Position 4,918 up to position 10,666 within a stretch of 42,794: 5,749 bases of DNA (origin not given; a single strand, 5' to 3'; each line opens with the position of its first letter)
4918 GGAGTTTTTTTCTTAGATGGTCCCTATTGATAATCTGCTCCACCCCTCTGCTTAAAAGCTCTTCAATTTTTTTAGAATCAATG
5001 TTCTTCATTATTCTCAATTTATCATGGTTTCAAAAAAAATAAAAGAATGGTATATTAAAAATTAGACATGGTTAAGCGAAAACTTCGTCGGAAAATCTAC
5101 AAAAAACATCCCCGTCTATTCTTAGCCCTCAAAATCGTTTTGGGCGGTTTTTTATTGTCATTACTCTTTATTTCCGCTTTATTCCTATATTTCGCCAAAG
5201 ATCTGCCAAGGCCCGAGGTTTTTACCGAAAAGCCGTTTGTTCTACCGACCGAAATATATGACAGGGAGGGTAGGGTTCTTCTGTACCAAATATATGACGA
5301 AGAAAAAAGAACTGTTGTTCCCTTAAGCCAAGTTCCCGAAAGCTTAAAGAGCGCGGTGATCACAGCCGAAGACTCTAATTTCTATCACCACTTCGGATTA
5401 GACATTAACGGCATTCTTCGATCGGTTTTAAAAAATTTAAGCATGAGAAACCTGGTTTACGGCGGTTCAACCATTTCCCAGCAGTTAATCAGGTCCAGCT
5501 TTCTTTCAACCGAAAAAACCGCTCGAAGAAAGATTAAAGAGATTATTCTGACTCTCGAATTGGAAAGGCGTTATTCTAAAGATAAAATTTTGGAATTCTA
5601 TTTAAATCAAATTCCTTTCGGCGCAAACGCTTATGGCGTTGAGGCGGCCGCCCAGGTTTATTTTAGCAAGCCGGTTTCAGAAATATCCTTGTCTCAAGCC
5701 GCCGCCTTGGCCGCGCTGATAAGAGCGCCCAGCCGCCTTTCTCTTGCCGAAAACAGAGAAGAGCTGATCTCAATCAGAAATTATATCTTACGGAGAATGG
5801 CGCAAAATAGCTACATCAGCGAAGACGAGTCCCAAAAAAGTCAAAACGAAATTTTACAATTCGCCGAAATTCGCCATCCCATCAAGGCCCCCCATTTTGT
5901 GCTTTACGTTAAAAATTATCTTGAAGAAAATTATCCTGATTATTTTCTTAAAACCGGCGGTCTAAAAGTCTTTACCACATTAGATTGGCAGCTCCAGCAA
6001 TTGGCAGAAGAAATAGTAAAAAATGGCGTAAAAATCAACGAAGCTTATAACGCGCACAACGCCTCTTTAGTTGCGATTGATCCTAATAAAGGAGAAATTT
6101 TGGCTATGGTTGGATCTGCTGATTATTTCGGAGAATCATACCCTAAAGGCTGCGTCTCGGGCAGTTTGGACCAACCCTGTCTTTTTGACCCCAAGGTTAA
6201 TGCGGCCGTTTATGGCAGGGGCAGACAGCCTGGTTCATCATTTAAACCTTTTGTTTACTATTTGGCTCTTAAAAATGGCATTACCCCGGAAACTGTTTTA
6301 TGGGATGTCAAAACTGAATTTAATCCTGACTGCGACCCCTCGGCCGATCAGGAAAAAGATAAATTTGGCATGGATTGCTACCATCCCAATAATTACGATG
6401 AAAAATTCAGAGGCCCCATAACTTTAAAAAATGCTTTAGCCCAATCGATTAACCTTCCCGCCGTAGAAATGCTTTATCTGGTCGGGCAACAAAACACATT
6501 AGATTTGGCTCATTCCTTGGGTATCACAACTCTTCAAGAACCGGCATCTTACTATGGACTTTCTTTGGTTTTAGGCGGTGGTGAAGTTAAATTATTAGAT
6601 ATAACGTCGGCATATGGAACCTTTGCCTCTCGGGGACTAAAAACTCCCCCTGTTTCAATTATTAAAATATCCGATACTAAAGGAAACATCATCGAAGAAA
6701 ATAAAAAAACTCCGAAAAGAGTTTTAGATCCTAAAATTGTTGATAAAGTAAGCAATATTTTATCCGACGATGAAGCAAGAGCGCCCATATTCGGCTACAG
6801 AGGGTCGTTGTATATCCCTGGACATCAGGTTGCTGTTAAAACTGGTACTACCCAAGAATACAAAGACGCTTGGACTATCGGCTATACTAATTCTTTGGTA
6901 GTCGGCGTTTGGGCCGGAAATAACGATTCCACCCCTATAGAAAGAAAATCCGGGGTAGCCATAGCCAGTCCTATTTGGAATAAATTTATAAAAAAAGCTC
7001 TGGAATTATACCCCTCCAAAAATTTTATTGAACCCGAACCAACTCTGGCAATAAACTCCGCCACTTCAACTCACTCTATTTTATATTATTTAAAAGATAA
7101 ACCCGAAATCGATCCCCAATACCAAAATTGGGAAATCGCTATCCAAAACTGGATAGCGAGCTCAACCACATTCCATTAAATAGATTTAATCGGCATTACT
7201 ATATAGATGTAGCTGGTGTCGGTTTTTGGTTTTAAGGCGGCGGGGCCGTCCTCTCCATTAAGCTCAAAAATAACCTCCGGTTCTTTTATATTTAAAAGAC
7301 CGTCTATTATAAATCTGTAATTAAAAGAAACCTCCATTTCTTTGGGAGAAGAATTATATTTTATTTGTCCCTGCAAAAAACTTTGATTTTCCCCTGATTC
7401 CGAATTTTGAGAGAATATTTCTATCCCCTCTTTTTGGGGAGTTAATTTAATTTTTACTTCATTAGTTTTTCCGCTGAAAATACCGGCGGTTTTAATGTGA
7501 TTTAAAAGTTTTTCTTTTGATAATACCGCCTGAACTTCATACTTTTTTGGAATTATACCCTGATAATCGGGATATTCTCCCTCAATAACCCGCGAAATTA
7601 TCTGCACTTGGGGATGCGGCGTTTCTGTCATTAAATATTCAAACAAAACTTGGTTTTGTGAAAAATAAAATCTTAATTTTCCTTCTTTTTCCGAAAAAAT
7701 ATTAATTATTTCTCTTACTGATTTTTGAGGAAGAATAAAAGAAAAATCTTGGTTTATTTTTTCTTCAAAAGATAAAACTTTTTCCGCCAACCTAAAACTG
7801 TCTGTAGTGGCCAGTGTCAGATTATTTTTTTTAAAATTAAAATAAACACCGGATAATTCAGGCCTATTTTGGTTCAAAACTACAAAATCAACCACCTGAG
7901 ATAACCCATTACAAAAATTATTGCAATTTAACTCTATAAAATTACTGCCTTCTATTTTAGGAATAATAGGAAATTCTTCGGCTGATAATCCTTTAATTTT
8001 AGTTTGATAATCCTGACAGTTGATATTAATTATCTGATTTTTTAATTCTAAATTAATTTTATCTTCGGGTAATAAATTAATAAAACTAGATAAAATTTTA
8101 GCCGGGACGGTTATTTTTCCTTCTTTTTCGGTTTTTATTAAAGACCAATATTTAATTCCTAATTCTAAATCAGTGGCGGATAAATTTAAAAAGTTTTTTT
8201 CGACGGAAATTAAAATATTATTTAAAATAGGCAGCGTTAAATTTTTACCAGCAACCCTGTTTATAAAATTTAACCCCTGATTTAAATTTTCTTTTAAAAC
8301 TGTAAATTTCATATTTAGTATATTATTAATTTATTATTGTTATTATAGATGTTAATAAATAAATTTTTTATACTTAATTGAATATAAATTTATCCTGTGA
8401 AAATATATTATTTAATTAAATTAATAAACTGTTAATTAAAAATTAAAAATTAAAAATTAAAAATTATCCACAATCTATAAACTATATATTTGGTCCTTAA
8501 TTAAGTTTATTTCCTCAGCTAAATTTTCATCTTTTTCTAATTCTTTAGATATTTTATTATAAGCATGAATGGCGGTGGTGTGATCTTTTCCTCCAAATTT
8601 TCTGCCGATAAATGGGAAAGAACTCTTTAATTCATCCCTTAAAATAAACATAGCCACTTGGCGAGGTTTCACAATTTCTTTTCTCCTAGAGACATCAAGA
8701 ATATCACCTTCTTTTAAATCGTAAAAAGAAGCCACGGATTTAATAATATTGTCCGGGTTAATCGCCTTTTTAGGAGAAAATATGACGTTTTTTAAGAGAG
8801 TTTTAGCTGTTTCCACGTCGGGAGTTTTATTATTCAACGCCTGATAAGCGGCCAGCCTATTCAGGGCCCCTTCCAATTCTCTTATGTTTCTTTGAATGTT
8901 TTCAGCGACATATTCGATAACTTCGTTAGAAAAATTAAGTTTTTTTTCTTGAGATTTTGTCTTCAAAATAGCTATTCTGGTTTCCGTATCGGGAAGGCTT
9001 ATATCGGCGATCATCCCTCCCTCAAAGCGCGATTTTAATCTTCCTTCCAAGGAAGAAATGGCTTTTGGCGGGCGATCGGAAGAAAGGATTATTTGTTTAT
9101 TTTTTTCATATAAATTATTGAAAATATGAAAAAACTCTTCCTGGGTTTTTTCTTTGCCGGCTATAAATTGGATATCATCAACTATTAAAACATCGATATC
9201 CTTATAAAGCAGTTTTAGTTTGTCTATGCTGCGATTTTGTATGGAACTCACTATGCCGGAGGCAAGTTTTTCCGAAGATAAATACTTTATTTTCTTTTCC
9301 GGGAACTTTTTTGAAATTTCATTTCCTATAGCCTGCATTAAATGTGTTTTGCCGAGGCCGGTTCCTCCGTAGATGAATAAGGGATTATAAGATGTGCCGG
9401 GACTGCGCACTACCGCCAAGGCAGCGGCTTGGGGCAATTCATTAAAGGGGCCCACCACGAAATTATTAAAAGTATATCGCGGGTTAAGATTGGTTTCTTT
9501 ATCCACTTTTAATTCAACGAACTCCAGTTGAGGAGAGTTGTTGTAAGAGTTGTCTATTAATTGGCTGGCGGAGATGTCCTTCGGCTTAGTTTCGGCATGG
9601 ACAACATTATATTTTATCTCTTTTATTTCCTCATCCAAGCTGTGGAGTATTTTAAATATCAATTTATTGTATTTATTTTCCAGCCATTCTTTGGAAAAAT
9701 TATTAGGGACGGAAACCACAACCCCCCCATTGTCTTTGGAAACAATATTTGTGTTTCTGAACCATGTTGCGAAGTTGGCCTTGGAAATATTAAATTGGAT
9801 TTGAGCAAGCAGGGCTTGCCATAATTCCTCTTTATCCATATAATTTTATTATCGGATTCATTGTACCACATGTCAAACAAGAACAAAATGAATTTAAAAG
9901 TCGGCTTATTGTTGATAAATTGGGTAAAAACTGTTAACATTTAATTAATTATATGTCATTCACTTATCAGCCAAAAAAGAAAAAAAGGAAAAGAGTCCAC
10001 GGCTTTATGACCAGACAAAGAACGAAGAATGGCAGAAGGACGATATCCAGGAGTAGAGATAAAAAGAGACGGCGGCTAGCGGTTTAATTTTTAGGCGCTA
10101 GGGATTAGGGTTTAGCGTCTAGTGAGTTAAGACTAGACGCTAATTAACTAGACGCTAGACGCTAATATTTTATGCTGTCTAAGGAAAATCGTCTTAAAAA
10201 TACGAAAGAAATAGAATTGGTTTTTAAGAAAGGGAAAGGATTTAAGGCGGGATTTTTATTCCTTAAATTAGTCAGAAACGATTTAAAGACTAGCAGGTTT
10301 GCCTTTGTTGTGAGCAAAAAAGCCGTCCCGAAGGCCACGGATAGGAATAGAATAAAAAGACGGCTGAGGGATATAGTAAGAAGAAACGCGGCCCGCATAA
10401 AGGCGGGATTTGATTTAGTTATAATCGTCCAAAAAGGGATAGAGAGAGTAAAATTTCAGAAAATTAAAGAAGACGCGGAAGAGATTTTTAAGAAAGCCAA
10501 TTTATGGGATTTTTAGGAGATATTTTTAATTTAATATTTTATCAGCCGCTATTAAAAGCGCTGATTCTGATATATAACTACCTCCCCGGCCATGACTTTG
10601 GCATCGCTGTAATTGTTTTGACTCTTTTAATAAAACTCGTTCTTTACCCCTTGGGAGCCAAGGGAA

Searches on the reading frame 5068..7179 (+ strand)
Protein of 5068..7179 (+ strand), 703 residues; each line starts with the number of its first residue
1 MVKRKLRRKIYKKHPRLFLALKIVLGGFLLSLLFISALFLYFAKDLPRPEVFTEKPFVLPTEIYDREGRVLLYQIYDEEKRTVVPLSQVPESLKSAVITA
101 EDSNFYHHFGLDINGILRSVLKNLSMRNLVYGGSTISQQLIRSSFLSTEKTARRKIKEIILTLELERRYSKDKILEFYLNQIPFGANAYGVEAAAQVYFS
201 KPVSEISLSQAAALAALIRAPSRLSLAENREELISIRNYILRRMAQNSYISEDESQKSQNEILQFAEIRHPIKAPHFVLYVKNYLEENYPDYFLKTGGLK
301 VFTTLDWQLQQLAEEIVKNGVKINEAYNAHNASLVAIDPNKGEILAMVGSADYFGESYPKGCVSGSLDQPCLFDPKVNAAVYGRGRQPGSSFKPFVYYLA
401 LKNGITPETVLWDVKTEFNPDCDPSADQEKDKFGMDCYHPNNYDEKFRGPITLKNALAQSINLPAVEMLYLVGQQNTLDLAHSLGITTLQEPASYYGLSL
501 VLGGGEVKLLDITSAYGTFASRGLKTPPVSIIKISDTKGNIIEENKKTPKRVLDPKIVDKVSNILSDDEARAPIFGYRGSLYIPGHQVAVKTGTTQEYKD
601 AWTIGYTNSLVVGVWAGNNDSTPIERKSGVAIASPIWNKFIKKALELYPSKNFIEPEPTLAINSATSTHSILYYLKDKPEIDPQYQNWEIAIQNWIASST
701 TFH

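Call 64: search_protein_families(library=pfam, proteins=[window:5068-7179:+], max_evalue=0.001)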
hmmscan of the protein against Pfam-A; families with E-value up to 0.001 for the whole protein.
window:5068-7179:+ (703 aa): 2 families
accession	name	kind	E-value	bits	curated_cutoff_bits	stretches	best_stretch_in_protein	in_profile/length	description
PF00912.28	Transgly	-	4.4e-61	205.8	27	1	72-244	5-177/178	Transglycosylase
PF00905.27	Transpeptidase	-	1.6e-20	73.9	22.1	1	333-640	2-297/299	Penicillin binding protein transpeptidase domain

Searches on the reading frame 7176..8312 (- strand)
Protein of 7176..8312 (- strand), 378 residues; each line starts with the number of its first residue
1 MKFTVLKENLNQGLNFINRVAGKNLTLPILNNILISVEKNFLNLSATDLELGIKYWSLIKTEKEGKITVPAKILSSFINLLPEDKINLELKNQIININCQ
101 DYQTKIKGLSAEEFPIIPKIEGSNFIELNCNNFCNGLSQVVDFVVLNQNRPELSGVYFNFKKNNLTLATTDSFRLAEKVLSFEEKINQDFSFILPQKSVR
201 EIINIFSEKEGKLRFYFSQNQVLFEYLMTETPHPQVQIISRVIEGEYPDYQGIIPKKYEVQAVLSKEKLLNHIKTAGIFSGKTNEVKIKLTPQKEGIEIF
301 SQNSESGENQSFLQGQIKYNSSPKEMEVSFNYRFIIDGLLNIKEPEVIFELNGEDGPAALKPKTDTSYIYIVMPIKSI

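Call 64: search_protein_families(library=pfam, proteins=[window:7176-8312:-], max_evalue=0.001)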
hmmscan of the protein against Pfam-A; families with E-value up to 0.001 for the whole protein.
window:7176-8312:- (378 aa): 3 families
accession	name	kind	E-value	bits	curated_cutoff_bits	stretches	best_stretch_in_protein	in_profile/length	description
PF00712.24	DNA_pol3_beta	-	4.4e-27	95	24.4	2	1-118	1-120/120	DNA polymerase III beta subunit, N-terminal domain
PF02767.21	DNA_pol3_beta_2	-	1.5e-26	93.4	27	2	129-249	3-116/116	DNA polymerase III beta subunit, central domain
PF02768.20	DNA_pol3_beta_3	-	1.5e-17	63.9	27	1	253-375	3-120/121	DNA polymerase III beta subunit, C-terminal domain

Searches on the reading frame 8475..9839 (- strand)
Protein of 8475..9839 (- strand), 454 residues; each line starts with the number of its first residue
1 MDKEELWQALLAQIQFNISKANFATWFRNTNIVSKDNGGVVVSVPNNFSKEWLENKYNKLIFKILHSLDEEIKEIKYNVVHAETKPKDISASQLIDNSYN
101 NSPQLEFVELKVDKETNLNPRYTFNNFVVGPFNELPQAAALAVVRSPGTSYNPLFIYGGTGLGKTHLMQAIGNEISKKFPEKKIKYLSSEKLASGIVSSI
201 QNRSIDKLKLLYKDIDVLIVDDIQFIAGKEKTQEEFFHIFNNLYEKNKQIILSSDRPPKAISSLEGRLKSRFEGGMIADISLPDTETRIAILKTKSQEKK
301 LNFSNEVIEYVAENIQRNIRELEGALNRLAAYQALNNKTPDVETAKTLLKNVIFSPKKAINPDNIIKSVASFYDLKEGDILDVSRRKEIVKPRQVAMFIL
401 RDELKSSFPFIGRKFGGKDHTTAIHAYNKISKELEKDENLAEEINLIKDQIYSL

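Call 64: search_protein_families(library=pfam, proteins=[window:8475-9839:-], max_evalue=0.001)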
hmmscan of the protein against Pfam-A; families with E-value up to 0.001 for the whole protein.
window:8475-9839:- (454 aa): 10 families
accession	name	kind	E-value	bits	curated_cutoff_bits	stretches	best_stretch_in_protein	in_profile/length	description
PF00308.24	Bac_DnaA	-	7.9e-67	224.9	23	1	118-278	1-161/162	Bacterial DnaA ATPAse domain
PF08299.17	Bac_DnaA_C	-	1.1e-23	83.4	31.5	1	362-430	1-69/69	Bacterial dnaA protein helix-turn-helix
PF11638.13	DnaA_N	-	3.6e-15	55.9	24.6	1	4-65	1-63/65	DnaA N-terminal domain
PF01695.23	IstB_IS21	-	4.5e-10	39.9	24.1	1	154-256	95-194/238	IstB-like ATP binding protein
PF00004.35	AAA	-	1.1e-06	29.6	21.2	1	155-273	2-128/131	ATPase family associated with various cellular activities (AAA)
PF22688.2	Hda_lid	-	3.7e-05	24.1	27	1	286-331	2-47/65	Hda, lid domain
PF01637.24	ATPase_2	-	0.00031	21.1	33.2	1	150-261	19-123/225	ATPase domain predominantly from Archaea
PF13173.12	AAA_14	-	0.00035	21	27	1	152-253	3-96/129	AAA domain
PF13401.12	AAA_22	-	0.00057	20.6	27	0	209-250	84-118/130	AAA domain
PF13191.12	AAA_16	-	0.0008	20.4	32.6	0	139-243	14-123/167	AAA ATPase domain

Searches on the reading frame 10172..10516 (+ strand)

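Call 72: search_protein_families(library=pfam, proteins=[window:10172-10516:+], max_evalue=0.001)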
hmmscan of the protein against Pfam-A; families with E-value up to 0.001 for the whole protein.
window:10172-10516:+ (114 aa): 1 family
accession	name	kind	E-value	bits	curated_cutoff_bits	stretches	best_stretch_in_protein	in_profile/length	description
PF00825.24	Ribonuclease_P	-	5.9e-25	87.9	22.3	1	2-109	1-108/109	Ribonuclease P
